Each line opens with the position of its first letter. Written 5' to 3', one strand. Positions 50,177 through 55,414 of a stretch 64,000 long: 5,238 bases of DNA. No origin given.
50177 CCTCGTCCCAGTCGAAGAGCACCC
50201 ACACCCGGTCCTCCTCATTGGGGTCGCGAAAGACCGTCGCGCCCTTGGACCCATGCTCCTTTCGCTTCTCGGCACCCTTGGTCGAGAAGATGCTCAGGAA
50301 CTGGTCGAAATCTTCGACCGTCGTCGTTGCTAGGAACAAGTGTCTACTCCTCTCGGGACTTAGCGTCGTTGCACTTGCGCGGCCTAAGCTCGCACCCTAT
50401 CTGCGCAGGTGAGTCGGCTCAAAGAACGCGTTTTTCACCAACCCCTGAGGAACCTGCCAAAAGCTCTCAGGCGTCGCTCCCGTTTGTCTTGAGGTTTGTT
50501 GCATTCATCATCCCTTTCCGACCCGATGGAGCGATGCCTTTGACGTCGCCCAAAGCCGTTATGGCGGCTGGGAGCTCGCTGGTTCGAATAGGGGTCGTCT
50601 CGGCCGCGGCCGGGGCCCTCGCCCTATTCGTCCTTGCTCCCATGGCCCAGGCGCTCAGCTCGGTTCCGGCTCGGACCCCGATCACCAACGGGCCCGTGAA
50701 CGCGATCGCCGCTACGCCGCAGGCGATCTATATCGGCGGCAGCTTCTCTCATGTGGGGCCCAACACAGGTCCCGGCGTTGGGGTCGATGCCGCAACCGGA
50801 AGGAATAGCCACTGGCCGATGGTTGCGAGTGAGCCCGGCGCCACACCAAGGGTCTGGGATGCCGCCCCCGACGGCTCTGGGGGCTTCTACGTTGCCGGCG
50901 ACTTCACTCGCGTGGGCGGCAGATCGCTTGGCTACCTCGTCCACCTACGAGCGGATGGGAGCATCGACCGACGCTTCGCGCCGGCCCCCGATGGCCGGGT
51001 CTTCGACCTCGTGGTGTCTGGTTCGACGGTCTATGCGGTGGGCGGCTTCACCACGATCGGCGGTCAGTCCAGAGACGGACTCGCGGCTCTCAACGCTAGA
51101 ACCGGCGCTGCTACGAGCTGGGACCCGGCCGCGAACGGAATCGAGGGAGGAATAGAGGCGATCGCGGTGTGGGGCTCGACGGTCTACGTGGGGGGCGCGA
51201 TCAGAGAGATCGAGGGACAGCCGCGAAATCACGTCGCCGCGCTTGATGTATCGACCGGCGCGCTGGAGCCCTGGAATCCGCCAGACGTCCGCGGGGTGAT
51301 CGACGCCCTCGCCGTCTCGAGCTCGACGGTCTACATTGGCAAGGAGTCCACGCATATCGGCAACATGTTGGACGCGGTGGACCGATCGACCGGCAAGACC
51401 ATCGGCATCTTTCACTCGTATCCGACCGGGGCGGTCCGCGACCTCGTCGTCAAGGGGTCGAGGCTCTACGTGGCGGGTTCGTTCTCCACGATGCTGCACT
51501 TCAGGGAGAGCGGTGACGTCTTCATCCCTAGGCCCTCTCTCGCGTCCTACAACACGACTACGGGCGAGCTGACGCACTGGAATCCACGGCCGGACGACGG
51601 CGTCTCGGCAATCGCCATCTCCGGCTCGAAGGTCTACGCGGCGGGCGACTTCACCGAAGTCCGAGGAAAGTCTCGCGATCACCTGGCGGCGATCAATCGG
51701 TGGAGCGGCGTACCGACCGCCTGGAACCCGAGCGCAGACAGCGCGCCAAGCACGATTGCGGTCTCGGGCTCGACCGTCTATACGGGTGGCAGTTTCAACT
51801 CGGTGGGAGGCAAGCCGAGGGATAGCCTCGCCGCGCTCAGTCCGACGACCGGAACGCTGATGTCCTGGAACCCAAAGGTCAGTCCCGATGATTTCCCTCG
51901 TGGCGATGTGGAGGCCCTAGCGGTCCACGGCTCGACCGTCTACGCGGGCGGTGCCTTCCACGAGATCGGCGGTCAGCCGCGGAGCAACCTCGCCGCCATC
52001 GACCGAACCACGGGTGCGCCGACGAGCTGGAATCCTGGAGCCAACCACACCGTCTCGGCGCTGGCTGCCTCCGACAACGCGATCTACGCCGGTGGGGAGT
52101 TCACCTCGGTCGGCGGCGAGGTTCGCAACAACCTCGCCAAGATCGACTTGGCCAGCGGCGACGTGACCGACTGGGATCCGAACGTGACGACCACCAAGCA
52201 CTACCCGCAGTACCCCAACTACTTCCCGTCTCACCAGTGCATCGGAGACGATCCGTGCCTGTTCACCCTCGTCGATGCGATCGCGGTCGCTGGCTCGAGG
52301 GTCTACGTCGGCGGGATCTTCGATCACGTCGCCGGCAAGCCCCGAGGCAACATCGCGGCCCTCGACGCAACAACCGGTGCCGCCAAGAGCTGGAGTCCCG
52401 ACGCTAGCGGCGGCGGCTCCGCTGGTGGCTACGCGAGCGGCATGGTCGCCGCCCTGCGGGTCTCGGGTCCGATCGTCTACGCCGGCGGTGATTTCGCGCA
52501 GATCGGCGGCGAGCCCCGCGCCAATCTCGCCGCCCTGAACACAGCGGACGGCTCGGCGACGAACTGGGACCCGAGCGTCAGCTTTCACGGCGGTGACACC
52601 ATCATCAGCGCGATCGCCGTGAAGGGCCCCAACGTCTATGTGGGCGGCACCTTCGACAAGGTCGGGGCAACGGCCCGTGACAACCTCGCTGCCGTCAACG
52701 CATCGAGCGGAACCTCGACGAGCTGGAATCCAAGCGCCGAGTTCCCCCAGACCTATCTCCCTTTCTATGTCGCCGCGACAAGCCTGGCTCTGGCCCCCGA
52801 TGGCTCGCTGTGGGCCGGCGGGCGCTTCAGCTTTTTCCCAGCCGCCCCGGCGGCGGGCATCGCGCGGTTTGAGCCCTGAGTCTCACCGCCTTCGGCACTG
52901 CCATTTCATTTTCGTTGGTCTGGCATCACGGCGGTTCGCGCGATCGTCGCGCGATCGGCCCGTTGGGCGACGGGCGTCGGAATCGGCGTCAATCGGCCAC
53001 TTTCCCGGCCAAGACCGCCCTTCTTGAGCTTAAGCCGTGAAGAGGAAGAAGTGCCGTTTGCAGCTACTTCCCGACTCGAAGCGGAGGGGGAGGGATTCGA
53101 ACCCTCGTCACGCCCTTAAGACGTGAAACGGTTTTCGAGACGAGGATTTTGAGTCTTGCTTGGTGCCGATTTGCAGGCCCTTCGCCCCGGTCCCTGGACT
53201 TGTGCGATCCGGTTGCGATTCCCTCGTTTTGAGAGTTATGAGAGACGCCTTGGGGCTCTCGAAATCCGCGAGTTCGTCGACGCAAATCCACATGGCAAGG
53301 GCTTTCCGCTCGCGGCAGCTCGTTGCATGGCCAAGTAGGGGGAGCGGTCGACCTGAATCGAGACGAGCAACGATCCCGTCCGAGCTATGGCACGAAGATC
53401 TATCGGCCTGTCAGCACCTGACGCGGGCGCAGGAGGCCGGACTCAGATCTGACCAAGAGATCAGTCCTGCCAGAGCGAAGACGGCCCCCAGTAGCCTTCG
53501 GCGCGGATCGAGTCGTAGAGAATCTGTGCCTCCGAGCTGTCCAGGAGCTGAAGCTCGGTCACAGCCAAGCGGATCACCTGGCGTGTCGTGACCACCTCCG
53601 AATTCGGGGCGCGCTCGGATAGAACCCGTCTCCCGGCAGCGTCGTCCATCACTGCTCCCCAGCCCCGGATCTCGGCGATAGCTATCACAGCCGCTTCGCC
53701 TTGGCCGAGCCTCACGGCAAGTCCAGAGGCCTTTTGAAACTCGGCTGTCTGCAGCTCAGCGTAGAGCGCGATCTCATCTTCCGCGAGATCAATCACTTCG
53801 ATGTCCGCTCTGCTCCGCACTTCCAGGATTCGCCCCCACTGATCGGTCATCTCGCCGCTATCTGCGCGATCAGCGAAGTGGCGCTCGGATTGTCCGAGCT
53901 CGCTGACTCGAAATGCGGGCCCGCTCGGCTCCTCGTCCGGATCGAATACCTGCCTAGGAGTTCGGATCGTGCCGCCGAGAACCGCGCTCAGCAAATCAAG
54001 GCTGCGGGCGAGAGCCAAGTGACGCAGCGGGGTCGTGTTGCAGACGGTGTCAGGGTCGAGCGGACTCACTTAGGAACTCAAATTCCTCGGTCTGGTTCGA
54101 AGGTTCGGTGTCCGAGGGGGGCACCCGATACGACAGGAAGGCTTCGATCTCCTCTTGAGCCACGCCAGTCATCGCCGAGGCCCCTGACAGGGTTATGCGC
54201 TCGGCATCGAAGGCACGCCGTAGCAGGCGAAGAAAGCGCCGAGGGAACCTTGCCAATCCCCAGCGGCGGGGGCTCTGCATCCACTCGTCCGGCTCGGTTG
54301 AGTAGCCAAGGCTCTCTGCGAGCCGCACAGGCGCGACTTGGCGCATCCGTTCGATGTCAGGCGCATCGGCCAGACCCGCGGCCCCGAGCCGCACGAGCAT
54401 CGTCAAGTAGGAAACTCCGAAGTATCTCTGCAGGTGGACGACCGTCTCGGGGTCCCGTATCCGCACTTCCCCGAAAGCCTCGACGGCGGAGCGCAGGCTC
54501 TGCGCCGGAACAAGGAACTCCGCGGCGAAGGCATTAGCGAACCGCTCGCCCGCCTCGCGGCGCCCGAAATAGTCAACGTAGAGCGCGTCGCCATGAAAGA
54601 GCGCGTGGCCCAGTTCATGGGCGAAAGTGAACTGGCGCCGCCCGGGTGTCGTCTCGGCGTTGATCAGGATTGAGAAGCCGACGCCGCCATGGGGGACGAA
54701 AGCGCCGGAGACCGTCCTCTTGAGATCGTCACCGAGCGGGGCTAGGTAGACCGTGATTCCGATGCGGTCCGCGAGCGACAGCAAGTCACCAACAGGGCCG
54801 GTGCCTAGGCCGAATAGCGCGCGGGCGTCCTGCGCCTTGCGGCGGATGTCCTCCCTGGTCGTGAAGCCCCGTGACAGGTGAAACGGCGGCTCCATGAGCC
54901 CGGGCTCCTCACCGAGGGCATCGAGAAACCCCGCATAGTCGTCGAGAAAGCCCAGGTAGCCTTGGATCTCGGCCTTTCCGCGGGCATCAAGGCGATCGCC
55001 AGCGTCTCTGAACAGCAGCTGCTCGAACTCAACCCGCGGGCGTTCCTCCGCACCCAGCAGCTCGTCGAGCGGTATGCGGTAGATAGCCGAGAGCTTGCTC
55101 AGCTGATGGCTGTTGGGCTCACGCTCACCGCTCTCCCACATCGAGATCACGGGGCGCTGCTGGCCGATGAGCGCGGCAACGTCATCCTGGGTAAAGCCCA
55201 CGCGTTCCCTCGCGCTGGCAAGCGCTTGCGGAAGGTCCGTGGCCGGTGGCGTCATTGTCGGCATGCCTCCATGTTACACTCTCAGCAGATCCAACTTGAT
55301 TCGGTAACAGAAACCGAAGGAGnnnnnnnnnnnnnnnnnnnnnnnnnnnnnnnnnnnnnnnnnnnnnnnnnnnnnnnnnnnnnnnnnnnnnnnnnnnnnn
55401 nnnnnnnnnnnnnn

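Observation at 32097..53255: Three same-orientation composite repeats, each embedding the 3' ~63 nt of a tRNA-Ser(CGA): fossil att sites from serial island accretion?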

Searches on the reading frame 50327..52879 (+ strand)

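Call 19: search_protein_families(library=pfam, proteins=[window:50327-52879:+], max_evalue=0.01)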
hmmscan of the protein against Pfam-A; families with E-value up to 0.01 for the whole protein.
window:50327-52879:+ (850 aa): 3 families
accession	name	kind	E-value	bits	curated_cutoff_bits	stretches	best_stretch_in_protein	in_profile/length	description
PF17164.10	DUF5122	-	6.6e-21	74.7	27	2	582-607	2-27/36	Domain of unknown function (DUF5122) beta-propeller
PF12768.13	Rax2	-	2.2e-09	37.5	28.8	0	232-347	35-150/254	Rax2 C-terminal beta propeller domain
PF13964.12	Kelch_6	-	0.0014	19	25.3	0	227-250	6-28/50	Kelch motif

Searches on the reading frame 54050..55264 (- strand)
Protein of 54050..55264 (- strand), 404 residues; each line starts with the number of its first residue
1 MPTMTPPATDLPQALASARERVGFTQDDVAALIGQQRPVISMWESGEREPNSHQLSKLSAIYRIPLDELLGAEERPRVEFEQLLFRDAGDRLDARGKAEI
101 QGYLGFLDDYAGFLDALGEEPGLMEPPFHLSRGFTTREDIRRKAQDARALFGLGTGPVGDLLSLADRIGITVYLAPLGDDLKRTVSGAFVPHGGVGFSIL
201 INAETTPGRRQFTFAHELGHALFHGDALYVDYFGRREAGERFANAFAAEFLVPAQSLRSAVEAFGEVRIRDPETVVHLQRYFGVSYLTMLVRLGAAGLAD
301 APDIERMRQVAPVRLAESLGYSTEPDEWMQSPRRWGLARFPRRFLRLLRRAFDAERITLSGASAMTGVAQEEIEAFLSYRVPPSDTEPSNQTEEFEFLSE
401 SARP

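Call 19: search_protein_families(library=pfam, proteins=[window:54050-55264:-], max_evalue=0.01)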
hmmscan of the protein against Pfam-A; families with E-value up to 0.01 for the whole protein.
window:54050-55264:- (404 aa): 4 families
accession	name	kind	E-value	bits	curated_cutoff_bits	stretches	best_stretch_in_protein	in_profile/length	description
PF06114.19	Peptidase_M78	-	2.6e-17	63.2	22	1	166-293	2-122/123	IrrE N-terminal-like domain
PF01381.28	HTH_3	-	4.9e-13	49.3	23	1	15-69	1-55/55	Helix-turn-helix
PF12844.13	HTH_19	-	7.6e-07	29.4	30.2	1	14-70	3-59/64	Helix-turn-helix domain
PF13560.12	HTH_31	-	2.5e-06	28.1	27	1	14-69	5-61/64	Helix-turn-helix domain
